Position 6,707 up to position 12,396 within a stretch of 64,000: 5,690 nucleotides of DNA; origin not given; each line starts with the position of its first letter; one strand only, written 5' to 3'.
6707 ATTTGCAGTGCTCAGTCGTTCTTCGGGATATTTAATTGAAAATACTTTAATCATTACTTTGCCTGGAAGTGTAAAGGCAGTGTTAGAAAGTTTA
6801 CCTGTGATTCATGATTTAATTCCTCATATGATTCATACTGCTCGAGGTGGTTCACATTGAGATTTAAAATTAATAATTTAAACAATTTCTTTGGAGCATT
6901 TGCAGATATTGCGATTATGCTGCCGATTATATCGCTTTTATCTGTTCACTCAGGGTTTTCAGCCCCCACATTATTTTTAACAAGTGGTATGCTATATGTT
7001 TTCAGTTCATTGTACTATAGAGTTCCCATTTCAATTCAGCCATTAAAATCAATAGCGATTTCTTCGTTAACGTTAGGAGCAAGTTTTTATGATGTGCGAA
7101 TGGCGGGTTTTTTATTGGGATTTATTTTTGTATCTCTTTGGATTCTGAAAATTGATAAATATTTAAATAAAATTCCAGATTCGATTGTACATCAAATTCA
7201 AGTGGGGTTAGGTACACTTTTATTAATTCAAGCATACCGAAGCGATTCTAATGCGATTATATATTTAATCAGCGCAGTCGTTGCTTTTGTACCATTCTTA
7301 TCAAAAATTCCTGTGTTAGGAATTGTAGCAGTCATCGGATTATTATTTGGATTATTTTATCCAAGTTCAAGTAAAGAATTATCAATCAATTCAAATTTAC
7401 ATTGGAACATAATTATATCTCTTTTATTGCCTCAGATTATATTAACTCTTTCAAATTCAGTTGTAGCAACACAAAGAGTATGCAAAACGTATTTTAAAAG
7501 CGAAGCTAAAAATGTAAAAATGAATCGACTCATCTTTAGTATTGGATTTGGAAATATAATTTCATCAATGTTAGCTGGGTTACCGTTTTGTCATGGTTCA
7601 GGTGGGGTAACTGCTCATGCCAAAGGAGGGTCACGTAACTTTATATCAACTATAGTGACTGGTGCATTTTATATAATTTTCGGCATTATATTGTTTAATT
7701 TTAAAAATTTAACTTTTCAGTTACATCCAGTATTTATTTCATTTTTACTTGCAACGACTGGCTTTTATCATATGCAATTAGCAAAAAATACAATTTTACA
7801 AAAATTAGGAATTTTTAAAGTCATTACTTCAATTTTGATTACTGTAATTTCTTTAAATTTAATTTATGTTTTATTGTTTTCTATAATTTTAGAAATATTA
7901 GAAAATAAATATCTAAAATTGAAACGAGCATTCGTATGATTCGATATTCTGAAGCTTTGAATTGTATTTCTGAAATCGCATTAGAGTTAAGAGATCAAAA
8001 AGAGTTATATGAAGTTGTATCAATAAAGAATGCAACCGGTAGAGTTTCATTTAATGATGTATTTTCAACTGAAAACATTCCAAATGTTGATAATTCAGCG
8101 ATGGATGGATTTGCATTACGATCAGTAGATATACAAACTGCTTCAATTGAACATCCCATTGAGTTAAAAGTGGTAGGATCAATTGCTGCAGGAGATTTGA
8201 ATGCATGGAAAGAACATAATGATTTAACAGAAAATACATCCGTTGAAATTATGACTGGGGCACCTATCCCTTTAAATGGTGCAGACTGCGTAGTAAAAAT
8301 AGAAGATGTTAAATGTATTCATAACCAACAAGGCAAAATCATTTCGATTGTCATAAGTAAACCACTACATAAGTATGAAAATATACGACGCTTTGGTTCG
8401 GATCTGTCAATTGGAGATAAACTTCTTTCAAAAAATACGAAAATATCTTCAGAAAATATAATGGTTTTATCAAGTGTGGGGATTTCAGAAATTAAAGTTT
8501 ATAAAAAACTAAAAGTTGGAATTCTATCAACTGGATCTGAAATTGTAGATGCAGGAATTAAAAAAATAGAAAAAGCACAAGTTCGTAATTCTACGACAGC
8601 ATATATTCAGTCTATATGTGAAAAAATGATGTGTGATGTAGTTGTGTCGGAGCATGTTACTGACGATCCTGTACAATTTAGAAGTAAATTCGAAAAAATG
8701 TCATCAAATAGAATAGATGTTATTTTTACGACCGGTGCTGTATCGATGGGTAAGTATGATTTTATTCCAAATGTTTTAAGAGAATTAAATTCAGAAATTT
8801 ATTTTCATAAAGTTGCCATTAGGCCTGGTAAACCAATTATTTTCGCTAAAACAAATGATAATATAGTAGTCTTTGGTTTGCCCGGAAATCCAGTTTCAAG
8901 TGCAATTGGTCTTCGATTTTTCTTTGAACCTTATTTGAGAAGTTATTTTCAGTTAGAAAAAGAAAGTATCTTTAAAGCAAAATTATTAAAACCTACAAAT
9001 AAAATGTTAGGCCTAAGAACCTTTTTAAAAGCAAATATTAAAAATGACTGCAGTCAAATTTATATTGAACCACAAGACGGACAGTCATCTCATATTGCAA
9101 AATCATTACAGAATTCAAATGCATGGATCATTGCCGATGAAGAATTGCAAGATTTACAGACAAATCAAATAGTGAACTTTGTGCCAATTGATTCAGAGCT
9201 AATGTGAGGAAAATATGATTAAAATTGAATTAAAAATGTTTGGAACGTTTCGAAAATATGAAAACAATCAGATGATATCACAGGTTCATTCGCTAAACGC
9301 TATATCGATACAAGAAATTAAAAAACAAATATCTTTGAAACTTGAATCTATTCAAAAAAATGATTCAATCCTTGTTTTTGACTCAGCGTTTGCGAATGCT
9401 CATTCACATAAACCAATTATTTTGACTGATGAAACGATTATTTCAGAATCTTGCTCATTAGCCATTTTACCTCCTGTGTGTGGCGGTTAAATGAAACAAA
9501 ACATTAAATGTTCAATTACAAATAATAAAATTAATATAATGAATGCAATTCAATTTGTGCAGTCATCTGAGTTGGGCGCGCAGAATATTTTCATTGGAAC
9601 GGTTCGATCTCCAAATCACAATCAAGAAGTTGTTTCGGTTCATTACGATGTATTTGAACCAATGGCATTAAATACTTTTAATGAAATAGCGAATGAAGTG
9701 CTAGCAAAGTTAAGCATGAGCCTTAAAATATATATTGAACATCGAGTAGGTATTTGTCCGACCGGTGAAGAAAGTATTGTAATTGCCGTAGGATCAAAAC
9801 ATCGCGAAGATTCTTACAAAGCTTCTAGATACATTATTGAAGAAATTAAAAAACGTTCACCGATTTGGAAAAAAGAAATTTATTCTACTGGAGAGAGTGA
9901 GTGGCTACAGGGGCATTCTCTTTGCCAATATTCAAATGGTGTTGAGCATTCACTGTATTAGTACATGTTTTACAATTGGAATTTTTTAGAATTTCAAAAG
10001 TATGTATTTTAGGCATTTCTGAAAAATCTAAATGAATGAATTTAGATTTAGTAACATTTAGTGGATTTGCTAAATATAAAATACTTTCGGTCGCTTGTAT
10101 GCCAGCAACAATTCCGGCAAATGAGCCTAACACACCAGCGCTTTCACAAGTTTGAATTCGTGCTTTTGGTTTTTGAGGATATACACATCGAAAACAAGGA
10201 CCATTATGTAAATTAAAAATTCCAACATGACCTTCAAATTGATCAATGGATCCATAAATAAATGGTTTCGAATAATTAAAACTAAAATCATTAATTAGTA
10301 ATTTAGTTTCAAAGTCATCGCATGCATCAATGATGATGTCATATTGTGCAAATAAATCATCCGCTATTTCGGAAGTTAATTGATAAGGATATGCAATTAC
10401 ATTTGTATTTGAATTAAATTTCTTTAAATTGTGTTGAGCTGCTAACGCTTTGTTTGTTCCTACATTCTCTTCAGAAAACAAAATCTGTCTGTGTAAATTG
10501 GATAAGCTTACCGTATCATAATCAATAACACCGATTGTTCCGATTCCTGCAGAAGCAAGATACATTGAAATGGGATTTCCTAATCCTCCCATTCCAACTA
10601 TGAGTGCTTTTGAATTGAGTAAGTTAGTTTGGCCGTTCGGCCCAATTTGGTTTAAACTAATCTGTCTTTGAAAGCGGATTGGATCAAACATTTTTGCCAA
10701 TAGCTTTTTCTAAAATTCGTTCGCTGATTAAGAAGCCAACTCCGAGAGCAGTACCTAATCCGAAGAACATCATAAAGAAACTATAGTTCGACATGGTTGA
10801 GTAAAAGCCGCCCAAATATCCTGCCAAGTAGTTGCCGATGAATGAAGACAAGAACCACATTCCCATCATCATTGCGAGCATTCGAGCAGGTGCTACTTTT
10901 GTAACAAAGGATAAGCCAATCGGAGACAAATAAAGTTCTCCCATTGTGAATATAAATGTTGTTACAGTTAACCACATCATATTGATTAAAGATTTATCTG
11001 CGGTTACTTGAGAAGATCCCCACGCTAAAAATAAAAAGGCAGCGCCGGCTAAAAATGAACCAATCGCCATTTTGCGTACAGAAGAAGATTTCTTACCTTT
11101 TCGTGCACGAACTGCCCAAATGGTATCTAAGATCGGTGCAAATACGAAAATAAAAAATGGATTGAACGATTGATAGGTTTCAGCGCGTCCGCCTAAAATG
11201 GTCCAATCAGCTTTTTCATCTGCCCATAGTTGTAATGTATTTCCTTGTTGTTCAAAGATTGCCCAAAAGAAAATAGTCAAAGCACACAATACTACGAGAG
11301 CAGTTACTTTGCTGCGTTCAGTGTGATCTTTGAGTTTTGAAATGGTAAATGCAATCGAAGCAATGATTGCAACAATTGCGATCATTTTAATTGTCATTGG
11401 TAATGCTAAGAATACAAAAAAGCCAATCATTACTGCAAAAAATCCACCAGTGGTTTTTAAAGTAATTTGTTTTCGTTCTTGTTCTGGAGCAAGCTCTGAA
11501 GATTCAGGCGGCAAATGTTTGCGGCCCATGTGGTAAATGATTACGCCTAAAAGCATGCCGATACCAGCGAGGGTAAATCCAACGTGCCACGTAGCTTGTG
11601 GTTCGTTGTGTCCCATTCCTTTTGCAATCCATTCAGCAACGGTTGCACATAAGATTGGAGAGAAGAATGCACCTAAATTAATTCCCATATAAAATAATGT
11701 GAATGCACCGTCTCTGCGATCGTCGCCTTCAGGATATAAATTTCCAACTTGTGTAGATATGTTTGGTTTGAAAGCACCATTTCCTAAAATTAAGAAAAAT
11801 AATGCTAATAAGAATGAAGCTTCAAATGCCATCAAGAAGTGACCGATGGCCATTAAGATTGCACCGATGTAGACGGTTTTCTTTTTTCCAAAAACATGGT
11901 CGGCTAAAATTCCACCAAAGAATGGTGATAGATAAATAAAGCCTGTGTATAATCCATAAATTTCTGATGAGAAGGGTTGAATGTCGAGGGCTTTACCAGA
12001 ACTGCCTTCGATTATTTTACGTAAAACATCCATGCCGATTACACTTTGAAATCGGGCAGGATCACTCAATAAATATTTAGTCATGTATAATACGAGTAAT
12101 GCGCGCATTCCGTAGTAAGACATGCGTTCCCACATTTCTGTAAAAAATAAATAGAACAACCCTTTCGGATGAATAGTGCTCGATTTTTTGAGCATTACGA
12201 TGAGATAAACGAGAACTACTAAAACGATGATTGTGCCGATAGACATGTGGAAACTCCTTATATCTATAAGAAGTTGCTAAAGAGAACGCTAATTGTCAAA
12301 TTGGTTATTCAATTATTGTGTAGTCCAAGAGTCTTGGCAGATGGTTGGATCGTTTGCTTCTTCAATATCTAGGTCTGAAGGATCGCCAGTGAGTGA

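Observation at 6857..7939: Eukaryote-type MOT1 molybdate permease embedded in the Moco biosynthesis operon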

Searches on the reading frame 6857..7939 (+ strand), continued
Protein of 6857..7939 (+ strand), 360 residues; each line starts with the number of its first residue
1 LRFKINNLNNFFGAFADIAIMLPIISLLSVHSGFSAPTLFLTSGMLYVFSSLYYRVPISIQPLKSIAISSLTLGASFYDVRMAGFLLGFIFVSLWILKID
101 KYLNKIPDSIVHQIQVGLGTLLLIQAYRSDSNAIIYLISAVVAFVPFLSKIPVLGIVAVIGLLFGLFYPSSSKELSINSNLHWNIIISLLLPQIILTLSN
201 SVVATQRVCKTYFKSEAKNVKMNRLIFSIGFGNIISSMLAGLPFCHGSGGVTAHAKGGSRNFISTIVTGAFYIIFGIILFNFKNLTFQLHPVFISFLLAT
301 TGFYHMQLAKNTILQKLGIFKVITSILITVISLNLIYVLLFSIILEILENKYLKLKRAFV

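Call 61: search_protein_families(library=pfam, alignment_id=A2, max_evalue=0.00001)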
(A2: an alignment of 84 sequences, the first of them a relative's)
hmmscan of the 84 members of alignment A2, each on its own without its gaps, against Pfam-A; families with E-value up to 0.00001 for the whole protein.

A. member 1, L006:3-848:+ (281 aa): 0 families

B. families by the number of members that match (of 84 scanned): 100 families (the first 25 are shown)
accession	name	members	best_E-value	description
PF02663.19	FmdE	4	1.7e-29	FmdE, Molybdenum formylmethanofuran dehydrogenase operon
PF00384.28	Molybdopterin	3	1.2e-57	Molybdopterin oxidoreductase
PF01568.27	Molydop_binding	3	3.3e-20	Molydopterin dinucleotide binding domain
PF04293.20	SpoVR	2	1.7e-137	SpoVR like protein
PF01053.26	Cys_Met_Meta_PP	2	2.4e-135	Cys/Met metabolism PLP-dependent enzyme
PF04285.18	DUF444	2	1.9e-74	Protein of unknown function (DUF444)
PF00005.33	ABC_tran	2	5.5e-50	ABC transporter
PF03205.20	MobB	2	1.6e-40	Molybdopterin guanine dinucleotide synthesis protein B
PF13247.11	Fer4_11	2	1e-37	4Fe-4S dicluster domain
PF01986.22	DUF123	2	3.3e-26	Domain of unknown function DUF123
PF00488.27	MutS_V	2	6.7e-24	MutS domain V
PF18626.7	Gln_deamidase_2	2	1e-17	Glutaminase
PF13304.12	AAA_21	2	3.1e-16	AAA domain, putative AbiEii toxin, Type IV TA system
PF00034.26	Cytochrom_C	2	1.3e-13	Cytochrome c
PF13442.11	Cytochrome_CBB3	2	3.3e-12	Cytochrome C oxidase, cbb3-type, subunit III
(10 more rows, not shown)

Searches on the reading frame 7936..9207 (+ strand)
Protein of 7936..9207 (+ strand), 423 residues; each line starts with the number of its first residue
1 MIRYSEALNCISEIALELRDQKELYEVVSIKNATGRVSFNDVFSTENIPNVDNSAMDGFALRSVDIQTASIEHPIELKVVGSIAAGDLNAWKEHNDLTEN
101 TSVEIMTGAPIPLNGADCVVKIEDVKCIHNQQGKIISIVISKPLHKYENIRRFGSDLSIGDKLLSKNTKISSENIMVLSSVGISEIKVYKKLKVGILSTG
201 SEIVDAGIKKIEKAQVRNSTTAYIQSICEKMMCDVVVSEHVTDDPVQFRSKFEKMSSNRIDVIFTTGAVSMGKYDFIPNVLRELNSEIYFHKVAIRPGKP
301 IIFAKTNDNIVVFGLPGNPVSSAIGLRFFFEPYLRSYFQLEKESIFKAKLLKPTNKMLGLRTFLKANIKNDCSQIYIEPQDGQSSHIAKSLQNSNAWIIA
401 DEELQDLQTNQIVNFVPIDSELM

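Call 3: search_protein_families(library=pfam, proteins=[window:7936-9207:+], max_evalue=0.01)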
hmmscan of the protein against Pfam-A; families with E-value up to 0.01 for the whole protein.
window:7936-9207:+ (423 aa): 3 families
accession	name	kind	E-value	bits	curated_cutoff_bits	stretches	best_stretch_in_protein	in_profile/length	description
PF03453.22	MoeA_N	-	3.1e-35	121.7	30.8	1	3-182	2-160/160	MoeA N-terminal region (domain I and II)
PF00994.29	MoCF_biosynth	-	4.5e-26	91.7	26.6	1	195-335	1-143/144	Probable molybdopterin binding domain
PF03454.20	MoeA_C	-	3.3e-06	27.7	22.1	1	347-417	1-71/72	MoeA C-terminal region (domain IV)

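Call 4: search_protein_families(library=ncbifam, proteins=[window:7936-9207:+], max_evalue=0.01)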
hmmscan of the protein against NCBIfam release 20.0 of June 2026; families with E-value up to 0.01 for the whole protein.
window:7936-9207:+ (423 aa): 8 families
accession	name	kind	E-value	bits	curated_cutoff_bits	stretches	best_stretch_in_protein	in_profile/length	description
NF011068.0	PRK14498.1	equivalog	3.2e-84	283.2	534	1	5-414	13-406/647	molybdopterin biosynthesis protein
NF007960.1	PRK10680.1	equivalog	5e-84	282.4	440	1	20-417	16-400/401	molybdopterin molybdotransferase MoeA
NF045515.2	Glp_gephyrin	equivalog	3.5e-74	250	475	1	28-416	22-401/403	molybdotransferase-like divisome protein Glp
NF050098.1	MoeA_actino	exception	1.7e-72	244.4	560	1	26-415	20-397/400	molybdopterin molybdotransferase MoeA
NF011060.0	PRK14491.1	equivalog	3.3e-63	214.1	532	1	25-420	219-596/598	bifunctional molybdopterin-guanine dinucleotide biosynthesis adaptor protein MobB/molybdopterin molybdotransferase MoeA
NF011067.0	PRK14497.1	equivalog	7.1e-55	186.6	536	1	23-349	28-333/546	putative molybdopterin biosynthesis protein MoeA/unknown domain fusion protein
TIGR00177.1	molyb_syn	domain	2.4e-24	86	85.35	1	191-332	1-148/148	molybdenum cofactor synthesis domain-containing protein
NF002947.1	PRK03604.1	equivalog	0.0044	16.3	285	1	213-285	159-231/301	bifunctional molybdenum cofactor biosynthesis protein MoaC/MoaB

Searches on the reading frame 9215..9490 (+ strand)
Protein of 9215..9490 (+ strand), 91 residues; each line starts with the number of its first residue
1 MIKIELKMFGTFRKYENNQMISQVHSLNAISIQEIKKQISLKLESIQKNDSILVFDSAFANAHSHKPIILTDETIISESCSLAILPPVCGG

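Call 3: search_protein_families(library=pfam, proteins=[window:9215-9490:+], max_evalue=0.01)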
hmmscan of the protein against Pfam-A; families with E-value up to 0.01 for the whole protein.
window:9215-9490:+ (91 aa): 1 family
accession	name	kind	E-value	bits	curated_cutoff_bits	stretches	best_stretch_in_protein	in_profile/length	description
PF02597.26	ThiS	-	0.0022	18.9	22.5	1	71-91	56-76/76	ThiS family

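Call 4: search_protein_families(library=ncbifam, proteins=[window:9215-9490:+], max_evalue=0.01)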
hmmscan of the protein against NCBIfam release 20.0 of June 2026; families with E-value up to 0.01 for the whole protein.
window:9215-9490:+ (91 aa): 1 family
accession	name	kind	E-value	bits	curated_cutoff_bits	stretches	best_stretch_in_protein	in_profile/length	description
TIGR01682.1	moaD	equivalog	0.00032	21.5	66.15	1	31-91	21-80/80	molybdopterin converting factor subunit 1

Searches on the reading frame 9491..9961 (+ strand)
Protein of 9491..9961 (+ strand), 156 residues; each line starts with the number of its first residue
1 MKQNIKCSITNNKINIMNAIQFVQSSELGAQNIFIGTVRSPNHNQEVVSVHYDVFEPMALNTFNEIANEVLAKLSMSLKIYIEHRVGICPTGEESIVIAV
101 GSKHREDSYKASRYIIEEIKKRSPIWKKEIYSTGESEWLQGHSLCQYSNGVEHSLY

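Call 3: search_protein_families(library=pfam, proteins=[window:9491-9961:+], max_evalue=0.01)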
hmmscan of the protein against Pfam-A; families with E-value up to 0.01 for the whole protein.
window:9491-9961:+ (156 aa): 1 family
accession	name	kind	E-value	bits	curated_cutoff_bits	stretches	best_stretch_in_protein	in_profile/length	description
PF02391.22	MoaE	-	2.3e-29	102.3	23.4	1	9-122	1-114/114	MoaE protein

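Call 4: search_protein_families(library=ncbifam, proteins=[window:9491-9961:+], max_evalue=0.01)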
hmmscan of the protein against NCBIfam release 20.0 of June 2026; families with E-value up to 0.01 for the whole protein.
window:9491-9961:+ (156 aa): 2 families
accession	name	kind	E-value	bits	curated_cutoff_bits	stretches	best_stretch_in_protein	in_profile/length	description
NF007959.0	PRK10678.1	equivalog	4.6e-18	65.2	175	1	4-140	3-138/150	molybdopterin synthase catalytic subunit MoaE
NF011061.0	PRK14493.1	equivalog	3.8e-15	56.2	215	1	24-134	155-266/274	molybdopterin synthase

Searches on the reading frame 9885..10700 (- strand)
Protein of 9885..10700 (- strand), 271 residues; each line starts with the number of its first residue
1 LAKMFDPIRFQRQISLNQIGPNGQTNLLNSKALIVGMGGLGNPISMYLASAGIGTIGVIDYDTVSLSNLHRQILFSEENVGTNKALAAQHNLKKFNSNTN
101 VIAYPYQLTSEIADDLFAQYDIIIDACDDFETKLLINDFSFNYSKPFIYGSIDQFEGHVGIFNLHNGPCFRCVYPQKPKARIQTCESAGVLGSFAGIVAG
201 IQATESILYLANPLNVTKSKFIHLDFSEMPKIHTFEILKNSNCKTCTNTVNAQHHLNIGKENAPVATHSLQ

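Call 3: search_protein_families(library=pfam, proteins=[window:9885-10700:-], max_evalue=0.01)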
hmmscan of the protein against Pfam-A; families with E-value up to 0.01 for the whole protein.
window:9885-10700:- (271 aa): 1 family
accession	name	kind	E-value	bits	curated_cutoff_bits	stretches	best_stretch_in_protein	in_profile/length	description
PF00899.27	ThiF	-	6.5e-72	242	28.1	1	10-244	1-237/238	ThiF family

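Call 4: search_protein_families(library=ncbifam, proteins=[window:9885-10700:-], max_evalue=0.01)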
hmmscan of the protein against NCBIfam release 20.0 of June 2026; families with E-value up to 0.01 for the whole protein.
window:9885-10700:- (271 aa): 23 families
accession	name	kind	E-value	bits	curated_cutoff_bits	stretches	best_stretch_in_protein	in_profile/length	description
NF006444.0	PRK08762.1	equivalog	4.8e-70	236.1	449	1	9-253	127-374/387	molybdopterin-synthase adenylyltransferase MoeB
TIGR02356.1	adenyl_thiF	equivalog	9.1e-68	227.6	275.25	1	9-209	1-202/203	thiazole biosynthesis adenylyltransferase ThiF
NF004281.0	PRK05690.1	subfamily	1.4e-61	207.9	266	1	8-247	11-249/250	molybdopterin-synthase adenylyltransferase MoeB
NF047750.1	SAMPActivE1UbaA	equivalog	4.2e-61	206.7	450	1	9-249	12-251/270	SAMP-activating enzyme E1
NF005646.0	PRK07411.1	equivalog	2.6e-56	191.4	633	1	9-260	18-269/390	molybdopterin-synthase adenylyltransferase MoeB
NF005902.0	PRK07878.1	equivalog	4.7e-56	190.4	647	1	9-263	22-280/392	adenylyltransferase/sulfurtransferase MoeZ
NF004111.0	PRK05600.1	equivalog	1.1e-51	176.1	437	1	9-218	21-234/371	ThiF family adenylyltransferase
TIGR02355.1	moeB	equivalog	5.1e-48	163.6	376.55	1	8-246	3-240/240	molybdopterin-synthase adenylyltransferase MoeB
NF009123.0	PRK12475.1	subfamily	1.3e-46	159.5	510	1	9-249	4-246/338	MoeB/ThiF family adenylyltransferase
NF006204.0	PRK08328.1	equivalog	3.2e-42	144.7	339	1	9-212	9-207/231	hypothetical protein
NF006395.0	PRK08644.1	equivalog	6.5e-27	94.5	159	1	17-146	18-148/215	sulfur carrier protein ThiS adenylyltransferase ThiF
TIGR02354.1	thiF_fam2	equivalog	2.2e-21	76.6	152.2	1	20-139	12-131/200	thiamine biosynthesis protein ThiF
NF011696.0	PRK15116.1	equivalog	1.2e-14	54.7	304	1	28-145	29-147/268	tRNA cyclic N6-threonylcarbamoyladenosine(37) synthase TcdA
NF058523.1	6A-MBL_cap2_3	equivalog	1.2e-13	50.4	320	1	28-126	297-398/665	anti-phage 6A-MBL system cap2_3 protein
NF006077.0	PRK08223.1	equivalog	1.3e-13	50.6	266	1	10-134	11-133/296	hypothetical protein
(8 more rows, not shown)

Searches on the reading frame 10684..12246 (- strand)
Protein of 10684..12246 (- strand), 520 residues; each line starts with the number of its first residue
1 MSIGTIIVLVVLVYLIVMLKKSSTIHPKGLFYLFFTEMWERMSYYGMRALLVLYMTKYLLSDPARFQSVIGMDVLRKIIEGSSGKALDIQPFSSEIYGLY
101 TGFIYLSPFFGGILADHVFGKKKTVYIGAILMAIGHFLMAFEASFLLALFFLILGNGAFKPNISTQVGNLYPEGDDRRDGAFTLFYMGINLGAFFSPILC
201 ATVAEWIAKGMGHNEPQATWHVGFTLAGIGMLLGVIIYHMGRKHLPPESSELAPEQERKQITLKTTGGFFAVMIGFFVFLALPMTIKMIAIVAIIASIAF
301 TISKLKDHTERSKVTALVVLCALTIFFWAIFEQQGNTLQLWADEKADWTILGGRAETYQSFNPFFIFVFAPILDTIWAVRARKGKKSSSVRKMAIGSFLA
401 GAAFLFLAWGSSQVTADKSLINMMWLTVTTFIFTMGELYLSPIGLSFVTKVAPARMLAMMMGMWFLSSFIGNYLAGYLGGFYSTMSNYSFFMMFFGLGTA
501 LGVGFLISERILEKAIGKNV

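Call 3: search_protein_families(library=pfam, proteins=[window:10684-12246:-], max_evalue=0.01)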
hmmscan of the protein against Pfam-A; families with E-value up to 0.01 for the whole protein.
window:10684-12246:- (520 aa): 2 families
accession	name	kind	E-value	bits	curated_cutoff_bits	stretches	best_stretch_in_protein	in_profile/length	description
PF00854.27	PTR2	-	1.1e-63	215.9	27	1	123-486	2-383/392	POT family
PF07690.21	MFS_1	-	5.9e-22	78.5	33.4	2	96-329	37-286/347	Major Facilitator Superfamily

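Call 4: search_protein_families(library=ncbifam, proteins=[window:10684-12246:-], max_evalue=0.01)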
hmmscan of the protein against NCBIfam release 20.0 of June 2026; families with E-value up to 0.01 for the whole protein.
window:10684-12246:- (520 aa): 6 families
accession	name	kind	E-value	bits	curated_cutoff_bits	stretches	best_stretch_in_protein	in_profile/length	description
TIGR00924.1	yjdL_sub1_fam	subfamily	6.5e-92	309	130.2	1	25-510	7-469/475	oligopeptide:H+ symporter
NF007137.0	PRK09584.1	equivalog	9.8e-60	202.7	728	1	26-487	19-446/500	dipeptide/tripeptide permease DtpA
NF007575.0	PRK10207.1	equivalog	1e-50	173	856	2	97-485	56-441/489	dipeptide/tripeptide permease DtpB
NF012006.0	PRK15462.1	subfamily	1.9e-47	162.1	623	2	93-479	47-434/493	dipeptide permease DtpD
TIGR00926.1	2A1704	subfamily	9.3e-38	130.1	821.6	4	92-243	40-199/671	oligopeptide:H+ symporter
TIGR00880.1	2_A_01_02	superfamily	1.7e-06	28.2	131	1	106-209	9-116/141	multidrug resistance protein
